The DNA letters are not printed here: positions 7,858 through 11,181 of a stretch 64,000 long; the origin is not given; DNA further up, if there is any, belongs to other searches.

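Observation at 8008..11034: PilB assembly ATPase is an in-frame tandem duplication (two complete ATPase cores, each with its own Cys4 site)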

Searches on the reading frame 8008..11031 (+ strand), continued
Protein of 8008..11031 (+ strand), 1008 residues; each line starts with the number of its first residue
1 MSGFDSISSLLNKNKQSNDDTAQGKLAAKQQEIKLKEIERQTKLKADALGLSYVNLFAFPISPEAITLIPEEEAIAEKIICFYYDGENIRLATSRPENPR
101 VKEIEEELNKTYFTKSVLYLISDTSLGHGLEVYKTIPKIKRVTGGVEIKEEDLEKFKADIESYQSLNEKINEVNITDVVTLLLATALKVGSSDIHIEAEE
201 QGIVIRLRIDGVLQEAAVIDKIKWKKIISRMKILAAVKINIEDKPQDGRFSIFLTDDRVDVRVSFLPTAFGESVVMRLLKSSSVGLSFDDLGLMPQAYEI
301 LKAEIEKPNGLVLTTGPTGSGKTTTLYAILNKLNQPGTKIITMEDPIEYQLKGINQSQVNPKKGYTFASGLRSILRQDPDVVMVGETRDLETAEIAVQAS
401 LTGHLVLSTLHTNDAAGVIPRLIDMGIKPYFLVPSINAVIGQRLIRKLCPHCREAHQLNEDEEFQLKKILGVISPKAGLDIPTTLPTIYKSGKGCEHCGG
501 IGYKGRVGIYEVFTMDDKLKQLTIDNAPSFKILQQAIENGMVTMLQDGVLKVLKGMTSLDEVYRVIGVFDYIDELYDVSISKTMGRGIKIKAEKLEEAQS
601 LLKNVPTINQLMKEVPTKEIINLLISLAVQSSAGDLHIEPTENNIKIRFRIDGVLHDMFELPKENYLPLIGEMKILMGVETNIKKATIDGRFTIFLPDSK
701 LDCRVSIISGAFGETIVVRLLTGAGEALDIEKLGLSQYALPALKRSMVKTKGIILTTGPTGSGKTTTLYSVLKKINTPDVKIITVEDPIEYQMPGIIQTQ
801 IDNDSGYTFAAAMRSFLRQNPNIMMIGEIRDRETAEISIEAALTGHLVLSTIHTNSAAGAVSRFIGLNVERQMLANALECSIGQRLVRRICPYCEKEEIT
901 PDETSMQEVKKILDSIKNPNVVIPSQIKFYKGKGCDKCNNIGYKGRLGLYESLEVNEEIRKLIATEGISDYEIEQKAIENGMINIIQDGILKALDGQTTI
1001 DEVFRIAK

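Call 38: list_cluster_members(proteins=[P0136, P0131, P0132, P0133, P0198, P0264, P0164, P0175, P0222, P0139])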
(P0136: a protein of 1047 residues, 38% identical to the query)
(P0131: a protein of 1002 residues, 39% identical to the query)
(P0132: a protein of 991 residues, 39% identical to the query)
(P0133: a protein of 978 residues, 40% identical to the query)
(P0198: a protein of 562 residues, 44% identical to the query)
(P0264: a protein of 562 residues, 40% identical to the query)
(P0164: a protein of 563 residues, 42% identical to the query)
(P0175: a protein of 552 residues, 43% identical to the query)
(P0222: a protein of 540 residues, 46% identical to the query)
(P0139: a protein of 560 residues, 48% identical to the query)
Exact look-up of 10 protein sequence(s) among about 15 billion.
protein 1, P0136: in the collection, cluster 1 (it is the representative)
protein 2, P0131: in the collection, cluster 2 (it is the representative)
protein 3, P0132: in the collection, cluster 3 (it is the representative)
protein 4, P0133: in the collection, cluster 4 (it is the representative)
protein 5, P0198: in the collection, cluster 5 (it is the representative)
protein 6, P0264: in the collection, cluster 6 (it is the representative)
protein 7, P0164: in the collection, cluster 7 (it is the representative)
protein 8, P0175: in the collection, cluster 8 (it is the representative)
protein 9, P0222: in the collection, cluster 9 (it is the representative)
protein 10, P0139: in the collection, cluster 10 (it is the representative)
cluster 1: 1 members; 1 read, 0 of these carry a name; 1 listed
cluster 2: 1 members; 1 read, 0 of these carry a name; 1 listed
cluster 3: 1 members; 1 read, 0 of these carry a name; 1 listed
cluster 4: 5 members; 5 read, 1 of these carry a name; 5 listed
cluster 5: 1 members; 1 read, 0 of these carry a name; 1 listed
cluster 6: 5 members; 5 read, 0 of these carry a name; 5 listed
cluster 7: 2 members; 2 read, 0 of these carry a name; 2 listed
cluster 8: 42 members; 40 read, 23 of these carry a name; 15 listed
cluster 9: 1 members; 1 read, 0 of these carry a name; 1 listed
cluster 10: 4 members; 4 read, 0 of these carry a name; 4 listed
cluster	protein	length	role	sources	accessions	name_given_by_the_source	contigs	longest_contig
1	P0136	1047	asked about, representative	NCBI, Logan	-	-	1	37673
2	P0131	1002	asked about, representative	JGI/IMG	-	-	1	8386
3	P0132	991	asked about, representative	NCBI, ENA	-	-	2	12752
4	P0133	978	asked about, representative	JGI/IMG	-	-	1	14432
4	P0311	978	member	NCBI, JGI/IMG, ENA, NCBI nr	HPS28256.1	MAG TPA: ATPase, T2SS/T4P/T4SS family [Candidatus Paceibacterota bacterium] | ATPase, T2SS/T4P/T4SS family [Candidatus Paceibacterota bacterium]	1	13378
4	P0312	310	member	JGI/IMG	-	-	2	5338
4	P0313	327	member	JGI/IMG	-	-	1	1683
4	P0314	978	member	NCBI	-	-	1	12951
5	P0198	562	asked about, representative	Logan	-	-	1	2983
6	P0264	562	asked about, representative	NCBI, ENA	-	-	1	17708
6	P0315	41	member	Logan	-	-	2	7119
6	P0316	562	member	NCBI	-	-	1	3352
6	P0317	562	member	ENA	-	-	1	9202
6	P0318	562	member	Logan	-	-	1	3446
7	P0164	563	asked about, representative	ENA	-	-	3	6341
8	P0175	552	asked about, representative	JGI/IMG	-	type IV pilus assembly protein PilB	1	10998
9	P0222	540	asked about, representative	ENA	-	-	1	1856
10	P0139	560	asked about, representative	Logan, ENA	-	-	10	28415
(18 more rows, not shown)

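Call 60: fold_search(model_id=the predicted structure, library=pdb)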
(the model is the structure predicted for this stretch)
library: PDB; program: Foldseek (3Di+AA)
matches with E <= 10: 1771; with E <= 0.001: 220
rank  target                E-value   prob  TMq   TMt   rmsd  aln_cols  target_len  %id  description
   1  5oiu_B                2.7e-43  1.00  0.36  0.90   2.5       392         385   42  Crystal structure of PilF type IV pilus assembly ATPase from Thermus thermophilus (released 2018-08-08)
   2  5tsh_E                5.2e-43  1.00  0.35  0.87   3.4       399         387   44  PilB from Geobacter metallireducens bound to AMP-PNP (released 2017-05-17)
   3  5zfr_B                4.3e-42  1.00  0.34  0.82   4.0       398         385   43  Crystal structure of PilB, an extension ATPase motor of Type IV pilus, from Geobacter sulfurreducens (released 2018-09-19)
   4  5zfr_C                4.3e-42  1.00  0.33  0.79   5.0       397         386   41  Crystal structure of PilB, an extension ATPase motor of Type IV pilus, from Geobacter sulfurreducens (released 2018-09-19)
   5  4pht_C                9.8e-42  1.00  0.26  0.58  21.5       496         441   40  ATPase GspE in complex with the cytoplasmic domain of GspL from the Vibrio vulnificus type II Secretion system (released 2014-11-26)
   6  5oiu_C                1.0e-41  1.00  0.33  0.80   4.6       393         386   41  Crystal structure of PilF type IV pilus assembly ATPase from Thermus thermophilus (released 2018-08-08)
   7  5tsh_C                1.2e-41  1.00  0.35  0.90   2.7       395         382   41  PilB from Geobacter metallireducens bound to AMP-PNP (released 2017-05-17)
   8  4pht_B                1.4e-41  1.00  0.26  0.58  21.6       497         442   40  ATPase GspE in complex with the cytoplasmic domain of GspL from the Vibrio vulnificus type II Secretion system (released 2014-11-26)
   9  4pht_A                1.4e-41  1.00  0.25  0.58  21.7       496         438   39  ATPase GspE in complex with the cytoplasmic domain of GspL from the Vibrio vulnificus type II Secretion system (released 2014-11-26)
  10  5zfr_A                1.5e-41  1.00  0.35  0.89   2.9       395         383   41  Crystal structure of PilB, an extension ATPase motor of Type IV pilus, from Geobacter sulfurreducens (released 2018-09-19)
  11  5it5_A                1.8e-41  1.00  0.36  0.93   2.5       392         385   42  Thermus thermophilus PilB core ATPase region (released 2016-10-19)
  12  5tsg_B                1.8e-41  1.00  0.36  0.90   2.6       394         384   41  PilB from Geobacter metallireducens bound to ADP (released 2017-05-17)
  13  5tsh_D                2.6e-41  1.00  0.32  0.79   5.5       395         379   44  PilB from Geobacter metallireducens bound to AMP-PNP (released 2017-05-17)
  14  5tsh_F                2.7e-41  1.00  0.35  0.88   2.9       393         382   41  PilB from Geobacter metallireducens bound to AMP-PNP (released 2017-05-17)
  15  1p9w                  1.8e-40  1.00  0.33  0.80   5.7       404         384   44  Crystal Structure of Vibrio cholerae putative NTPase EpsE (released 2003-10-14)
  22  4ksr_A                6.0e-39  1.00  0.32  0.60  11.9       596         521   31  Crystal Structure of the Vibrio cholerae ATPase GspE Hexamer (released 2013-09-04)
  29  6ojy_E                1.0e-23  1.00  0.29  0.74   4.5       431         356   28  Methylated PilT4 from Geobacter metallireducens bound to sulfate: C3ocococ conformation (released 2019-11-20)
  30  6ojy_B                1.3e-23  1.00  0.28  0.71   5.3       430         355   28  Methylated PilT4 from Geobacter metallireducens bound to sulfate: C3ocococ conformation (released 2019-11-20)
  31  6ojy_D                1.7e-23  1.00  0.27  0.70   5.5       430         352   29  Methylated PilT4 from Geobacter metallireducens bound to sulfate: C3ocococ conformation (released 2019-11-20)
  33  6ojy_A                2.1e-23  1.00  0.28  0.72   4.8       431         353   27  Methylated PilT4 from Geobacter metallireducens bound to sulfate: C3ocococ conformation (released 2019-11-20)
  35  6ok2_D                7.5e-23  1.00  0.26  0.61   6.6       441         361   28  PilT4 from Geobacter metallireducens bound to ADP: C3ocococ conformation (released 2019-11-20)
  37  6ok2_A                8.8e-23  1.00  0.28  0.73   4.3       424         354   28  PilT4 from Geobacter metallireducens bound to ADP: C3ocococ conformation (released 2019-11-20)
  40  6ojy_C                1.4e-22  1.00  0.29  0.74   4.7       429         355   28  Methylated PilT4 from Geobacter metallireducens bound to sulfate: C3ocococ conformation (released 2019-11-20)
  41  6ojy_F                1.5e-22  1.00  0.27  0.71   5.5       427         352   28  Methylated PilT4 from Geobacter metallireducens bound to sulfate: C3ocococ conformation (released 2019-11-20)
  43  6ok2_F                3.6e-22  1.00  0.27  0.69   5.7       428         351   28  PilT4 from Geobacter metallireducens bound to ADP: C3ocococ conformation (released 2019-11-20)
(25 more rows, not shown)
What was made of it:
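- C3 alternating conformations of PilT-family hexamers exist in the PDB (entries 6ojy and 6ok2, listed in call 60).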

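Call 65: find_encoding_contigs(protein=P0139, flank=8000, max_places=3)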
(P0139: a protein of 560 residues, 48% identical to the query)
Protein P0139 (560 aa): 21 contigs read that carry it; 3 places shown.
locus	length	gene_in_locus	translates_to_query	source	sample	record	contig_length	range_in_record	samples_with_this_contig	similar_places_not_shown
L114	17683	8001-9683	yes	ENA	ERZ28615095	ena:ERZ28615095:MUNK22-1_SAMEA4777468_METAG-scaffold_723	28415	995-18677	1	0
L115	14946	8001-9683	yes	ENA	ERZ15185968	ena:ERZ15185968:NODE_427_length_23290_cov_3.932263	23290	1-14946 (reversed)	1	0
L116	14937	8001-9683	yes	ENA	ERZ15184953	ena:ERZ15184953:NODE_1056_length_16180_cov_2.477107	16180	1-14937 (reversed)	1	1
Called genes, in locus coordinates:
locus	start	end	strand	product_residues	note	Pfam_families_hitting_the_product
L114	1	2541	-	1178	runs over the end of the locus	?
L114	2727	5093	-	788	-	PF13620:CarboxypepD_reg (weak)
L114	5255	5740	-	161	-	PF02367:TsaE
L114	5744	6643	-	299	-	PF02673:BacA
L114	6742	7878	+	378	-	PF01368:DHH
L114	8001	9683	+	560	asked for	PF05157:MshEN, PF00437:T2SSE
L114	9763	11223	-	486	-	PF00515:TPR_1 (faint), PF07719:TPR_2 (faint), PF13181:TPR_8 (faint), PF23914:TPR_CcmH_CycH, PF13432:TPR_16, PF13424:TPR_12 (weak), PF12895:ANAPC3, PF13432:TPR_16 (weak), +5 more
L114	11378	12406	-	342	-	PF00814:TsaD, PF22521:HypF_C_2 (weak)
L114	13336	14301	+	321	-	PF01699:Na_Ca_ex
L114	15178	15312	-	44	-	PF01527:HTH_Tnp_1 (faint)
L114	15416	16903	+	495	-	PF01408:GFO_IDH_MocA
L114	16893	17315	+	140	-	PF00293:NUDIX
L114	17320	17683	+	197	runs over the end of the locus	PF02223:Thymidylate_kin (faint)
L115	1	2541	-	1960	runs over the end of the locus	PF24146:K1-lyase_C (weak)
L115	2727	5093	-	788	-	PF13620:CarboxypepD_reg (weak)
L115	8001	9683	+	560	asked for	PF05157:MshEN, PF00437:T2SSE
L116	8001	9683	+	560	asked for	PF05157:MshEN, PF00437:T2SSE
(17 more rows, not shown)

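Call 66: find_encoding_contigs(protein=P0123, flank=8000, max_places=3)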
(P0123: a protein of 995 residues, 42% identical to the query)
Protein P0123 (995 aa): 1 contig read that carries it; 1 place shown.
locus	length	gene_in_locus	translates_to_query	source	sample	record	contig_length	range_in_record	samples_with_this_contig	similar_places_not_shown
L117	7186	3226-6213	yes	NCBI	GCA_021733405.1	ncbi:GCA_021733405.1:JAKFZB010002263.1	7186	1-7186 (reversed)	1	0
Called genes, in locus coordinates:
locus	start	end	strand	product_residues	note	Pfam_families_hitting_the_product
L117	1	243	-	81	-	?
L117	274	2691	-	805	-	PF02739:5_3_exonuc_N, PF01367:5_3_exonuc, PF00476:DNA_pol_A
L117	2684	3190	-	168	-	PF02367:TsaE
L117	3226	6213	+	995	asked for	PF00437:T2SSE, PF20720:nSTAND3 (faint), PF02399:Herpes_ori_bp (faint), PF25199:nSTAND_NTPase5 (faint), PF02492:cobW (faint), PF13173:AAA_14 (faint), PF13401:AAA_22 (faint), PF00437:T2SSE, +1 more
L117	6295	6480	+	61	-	-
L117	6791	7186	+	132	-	?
